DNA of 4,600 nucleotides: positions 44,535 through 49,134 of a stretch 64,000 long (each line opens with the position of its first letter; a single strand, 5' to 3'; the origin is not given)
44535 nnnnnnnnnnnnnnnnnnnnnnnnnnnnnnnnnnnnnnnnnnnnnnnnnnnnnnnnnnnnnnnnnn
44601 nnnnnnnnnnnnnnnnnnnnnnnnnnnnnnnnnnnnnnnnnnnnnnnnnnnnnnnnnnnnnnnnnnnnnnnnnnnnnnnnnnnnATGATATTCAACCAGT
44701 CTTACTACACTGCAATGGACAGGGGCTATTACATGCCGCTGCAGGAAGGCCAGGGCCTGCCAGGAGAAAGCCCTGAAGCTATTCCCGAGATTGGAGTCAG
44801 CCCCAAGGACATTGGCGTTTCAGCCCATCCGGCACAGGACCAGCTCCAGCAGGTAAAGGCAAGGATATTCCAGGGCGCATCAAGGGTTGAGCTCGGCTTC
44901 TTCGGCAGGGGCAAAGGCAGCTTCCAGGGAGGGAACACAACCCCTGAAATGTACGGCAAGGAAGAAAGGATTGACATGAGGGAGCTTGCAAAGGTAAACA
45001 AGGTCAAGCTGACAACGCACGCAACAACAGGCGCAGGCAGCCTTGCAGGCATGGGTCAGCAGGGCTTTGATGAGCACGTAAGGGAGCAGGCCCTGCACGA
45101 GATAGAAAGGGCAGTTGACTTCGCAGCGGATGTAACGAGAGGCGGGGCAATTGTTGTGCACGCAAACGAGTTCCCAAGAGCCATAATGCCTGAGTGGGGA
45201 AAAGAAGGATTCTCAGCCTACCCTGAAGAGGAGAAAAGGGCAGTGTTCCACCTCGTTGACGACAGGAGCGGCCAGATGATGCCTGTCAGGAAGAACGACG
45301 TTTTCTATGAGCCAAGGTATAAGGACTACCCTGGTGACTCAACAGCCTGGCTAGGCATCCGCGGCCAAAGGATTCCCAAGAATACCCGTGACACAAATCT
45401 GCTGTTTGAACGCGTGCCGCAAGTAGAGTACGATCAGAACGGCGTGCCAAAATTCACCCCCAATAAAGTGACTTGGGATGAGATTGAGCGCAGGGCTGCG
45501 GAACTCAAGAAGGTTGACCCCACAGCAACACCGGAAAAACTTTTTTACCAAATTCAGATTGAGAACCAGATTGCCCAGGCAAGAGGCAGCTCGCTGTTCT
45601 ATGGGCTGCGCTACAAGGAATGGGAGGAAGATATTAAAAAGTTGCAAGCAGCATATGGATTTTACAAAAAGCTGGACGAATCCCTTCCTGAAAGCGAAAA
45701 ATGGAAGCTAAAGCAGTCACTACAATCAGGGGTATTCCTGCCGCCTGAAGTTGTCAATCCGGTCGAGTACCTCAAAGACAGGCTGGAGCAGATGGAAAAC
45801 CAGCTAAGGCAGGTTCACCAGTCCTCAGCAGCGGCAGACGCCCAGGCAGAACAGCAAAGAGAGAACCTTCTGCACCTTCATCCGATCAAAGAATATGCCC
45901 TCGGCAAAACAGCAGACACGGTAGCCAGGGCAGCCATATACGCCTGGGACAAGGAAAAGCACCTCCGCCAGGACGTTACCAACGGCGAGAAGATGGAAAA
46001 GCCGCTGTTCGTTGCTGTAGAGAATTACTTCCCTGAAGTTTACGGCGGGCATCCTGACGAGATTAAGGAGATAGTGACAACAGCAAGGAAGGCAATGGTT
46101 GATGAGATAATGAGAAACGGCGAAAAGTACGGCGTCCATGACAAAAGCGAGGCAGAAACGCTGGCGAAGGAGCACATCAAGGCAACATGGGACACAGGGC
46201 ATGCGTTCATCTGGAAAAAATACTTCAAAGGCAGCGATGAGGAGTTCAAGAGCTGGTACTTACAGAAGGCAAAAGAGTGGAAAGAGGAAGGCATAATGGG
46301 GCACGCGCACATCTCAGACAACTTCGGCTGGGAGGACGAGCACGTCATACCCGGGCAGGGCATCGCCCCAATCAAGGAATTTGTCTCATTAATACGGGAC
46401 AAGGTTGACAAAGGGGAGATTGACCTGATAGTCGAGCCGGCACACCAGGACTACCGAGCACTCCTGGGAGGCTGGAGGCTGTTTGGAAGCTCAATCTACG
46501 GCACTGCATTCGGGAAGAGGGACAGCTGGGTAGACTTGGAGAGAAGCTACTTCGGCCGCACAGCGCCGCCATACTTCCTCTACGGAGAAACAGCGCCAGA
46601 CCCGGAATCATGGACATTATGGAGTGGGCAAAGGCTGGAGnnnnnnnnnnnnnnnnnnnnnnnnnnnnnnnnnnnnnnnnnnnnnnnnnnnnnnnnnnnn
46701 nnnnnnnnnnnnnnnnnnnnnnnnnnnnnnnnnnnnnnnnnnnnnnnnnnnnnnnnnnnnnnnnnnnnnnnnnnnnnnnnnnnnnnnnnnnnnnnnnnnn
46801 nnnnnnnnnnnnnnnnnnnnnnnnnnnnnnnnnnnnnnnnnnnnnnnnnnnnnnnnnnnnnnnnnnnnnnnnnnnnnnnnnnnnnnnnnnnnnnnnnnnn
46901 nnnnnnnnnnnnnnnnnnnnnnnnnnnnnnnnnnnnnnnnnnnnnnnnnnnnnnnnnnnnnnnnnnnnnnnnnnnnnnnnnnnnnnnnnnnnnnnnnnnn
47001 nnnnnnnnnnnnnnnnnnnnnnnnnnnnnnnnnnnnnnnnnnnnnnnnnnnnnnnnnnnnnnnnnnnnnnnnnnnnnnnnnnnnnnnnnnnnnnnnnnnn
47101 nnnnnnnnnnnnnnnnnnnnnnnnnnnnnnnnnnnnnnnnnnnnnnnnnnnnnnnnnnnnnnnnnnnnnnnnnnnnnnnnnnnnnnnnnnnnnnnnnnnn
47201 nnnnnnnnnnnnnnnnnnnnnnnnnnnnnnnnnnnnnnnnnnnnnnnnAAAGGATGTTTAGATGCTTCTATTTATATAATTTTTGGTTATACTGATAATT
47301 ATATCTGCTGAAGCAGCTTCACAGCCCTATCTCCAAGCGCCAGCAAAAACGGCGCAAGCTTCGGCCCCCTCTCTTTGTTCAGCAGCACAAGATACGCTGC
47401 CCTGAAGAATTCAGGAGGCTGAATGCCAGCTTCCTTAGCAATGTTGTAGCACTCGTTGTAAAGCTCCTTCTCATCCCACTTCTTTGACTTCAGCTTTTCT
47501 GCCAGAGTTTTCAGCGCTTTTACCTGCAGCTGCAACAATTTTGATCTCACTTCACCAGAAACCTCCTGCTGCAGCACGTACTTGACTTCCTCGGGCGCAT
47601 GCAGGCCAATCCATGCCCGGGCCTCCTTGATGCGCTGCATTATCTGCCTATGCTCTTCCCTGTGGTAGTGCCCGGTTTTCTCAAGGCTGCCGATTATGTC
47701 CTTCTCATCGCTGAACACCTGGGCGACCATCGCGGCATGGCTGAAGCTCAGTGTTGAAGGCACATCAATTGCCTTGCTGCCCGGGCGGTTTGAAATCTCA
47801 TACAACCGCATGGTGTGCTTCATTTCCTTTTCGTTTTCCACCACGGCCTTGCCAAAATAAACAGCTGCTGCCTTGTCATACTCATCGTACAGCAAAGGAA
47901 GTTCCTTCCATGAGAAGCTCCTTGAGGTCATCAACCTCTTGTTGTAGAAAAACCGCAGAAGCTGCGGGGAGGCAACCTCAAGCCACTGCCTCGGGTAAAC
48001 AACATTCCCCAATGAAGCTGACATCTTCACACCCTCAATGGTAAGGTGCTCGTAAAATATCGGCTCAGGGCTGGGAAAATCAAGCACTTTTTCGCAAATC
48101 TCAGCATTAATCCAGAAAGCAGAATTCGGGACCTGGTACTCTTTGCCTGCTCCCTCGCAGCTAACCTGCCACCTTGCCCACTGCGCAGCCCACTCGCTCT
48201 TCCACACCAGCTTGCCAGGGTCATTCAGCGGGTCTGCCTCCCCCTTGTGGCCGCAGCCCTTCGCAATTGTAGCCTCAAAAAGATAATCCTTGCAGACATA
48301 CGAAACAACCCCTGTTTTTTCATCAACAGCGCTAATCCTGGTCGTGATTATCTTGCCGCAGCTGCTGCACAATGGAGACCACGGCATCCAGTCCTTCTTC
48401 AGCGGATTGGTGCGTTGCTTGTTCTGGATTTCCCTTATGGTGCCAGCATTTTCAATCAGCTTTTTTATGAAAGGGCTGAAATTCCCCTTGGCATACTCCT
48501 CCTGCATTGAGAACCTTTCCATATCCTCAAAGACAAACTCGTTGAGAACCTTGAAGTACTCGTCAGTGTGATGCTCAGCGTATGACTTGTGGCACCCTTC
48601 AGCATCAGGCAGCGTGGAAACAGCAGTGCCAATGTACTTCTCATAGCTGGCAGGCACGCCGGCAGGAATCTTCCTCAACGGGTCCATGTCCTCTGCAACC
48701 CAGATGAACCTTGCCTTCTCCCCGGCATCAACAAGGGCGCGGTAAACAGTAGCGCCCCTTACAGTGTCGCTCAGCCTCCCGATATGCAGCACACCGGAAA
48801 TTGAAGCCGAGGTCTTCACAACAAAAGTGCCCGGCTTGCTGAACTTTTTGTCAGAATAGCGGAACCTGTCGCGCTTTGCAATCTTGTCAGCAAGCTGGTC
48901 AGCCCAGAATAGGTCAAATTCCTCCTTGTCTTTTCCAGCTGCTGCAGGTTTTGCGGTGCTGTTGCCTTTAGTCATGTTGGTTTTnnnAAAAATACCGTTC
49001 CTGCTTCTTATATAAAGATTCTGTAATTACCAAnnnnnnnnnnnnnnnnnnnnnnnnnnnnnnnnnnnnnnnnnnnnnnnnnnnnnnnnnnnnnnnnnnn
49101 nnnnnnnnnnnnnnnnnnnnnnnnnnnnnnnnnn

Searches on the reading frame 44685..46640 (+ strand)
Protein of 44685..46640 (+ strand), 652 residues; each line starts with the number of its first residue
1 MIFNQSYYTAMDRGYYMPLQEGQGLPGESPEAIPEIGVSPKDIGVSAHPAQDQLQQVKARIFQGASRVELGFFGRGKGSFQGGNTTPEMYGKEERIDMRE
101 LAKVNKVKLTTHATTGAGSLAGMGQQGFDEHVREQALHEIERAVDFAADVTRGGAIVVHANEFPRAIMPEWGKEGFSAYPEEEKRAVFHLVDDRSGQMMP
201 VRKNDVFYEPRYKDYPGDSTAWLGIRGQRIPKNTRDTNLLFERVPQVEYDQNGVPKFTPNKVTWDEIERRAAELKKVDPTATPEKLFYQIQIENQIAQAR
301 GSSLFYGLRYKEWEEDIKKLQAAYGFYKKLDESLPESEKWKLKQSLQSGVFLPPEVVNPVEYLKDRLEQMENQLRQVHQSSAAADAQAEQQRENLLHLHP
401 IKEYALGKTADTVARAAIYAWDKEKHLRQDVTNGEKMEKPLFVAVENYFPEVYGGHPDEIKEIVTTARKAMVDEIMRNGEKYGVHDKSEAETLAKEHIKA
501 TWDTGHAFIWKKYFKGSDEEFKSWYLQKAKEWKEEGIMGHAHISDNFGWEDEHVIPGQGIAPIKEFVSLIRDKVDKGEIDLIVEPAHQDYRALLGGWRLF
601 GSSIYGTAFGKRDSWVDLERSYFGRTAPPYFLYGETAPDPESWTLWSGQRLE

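Call 61: search_protein_families(library=pfam, proteins=[window:44685-46640:+], max_evalue=0.001)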
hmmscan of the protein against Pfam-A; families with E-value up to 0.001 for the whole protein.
window:44685-46640:+ (652 aa): 1 family
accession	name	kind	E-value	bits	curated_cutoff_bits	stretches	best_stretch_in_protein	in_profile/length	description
PF01261.30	AP_endonuc_2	-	1.3e-12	48.4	31.1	2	461-573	109-219/249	Xylose isomerase-like TIM barrel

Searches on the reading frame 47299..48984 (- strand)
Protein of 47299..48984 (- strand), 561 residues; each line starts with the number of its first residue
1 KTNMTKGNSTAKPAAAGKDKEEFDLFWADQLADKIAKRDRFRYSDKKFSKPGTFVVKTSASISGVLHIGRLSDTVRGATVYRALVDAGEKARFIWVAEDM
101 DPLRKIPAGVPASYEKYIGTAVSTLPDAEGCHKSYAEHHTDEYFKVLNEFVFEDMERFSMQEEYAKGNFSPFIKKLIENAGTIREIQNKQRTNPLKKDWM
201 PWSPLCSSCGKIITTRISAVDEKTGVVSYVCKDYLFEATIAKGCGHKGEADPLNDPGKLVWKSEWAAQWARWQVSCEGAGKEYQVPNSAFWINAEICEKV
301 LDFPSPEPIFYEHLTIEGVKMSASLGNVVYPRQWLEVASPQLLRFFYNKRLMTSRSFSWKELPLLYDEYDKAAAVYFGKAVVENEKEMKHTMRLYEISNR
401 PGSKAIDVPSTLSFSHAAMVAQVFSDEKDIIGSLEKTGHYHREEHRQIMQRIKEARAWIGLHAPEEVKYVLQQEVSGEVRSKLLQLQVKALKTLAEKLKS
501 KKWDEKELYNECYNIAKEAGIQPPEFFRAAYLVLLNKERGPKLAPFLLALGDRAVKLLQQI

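Call 61: search_protein_families(library=pfam, proteins=[window:47299-48984:-], max_evalue=0.001)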
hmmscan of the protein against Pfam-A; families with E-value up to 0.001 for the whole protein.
window:47299-48984:- (561 aa): 3 families
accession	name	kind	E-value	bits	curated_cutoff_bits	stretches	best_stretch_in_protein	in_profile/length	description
PF01921.24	tRNA-synt_1f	-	3.6e-94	316.1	27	1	26-399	2-358/360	tRNA synthetases class I (K)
PF09334.17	tRNA-synt_1g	-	6.7e-07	28.8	20.1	1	301-361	307-370/391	tRNA synthetases class I (M)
PF19269.4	Anticodon_2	-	0.00049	21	23.6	0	465-553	35-131/141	Anticodon binding domain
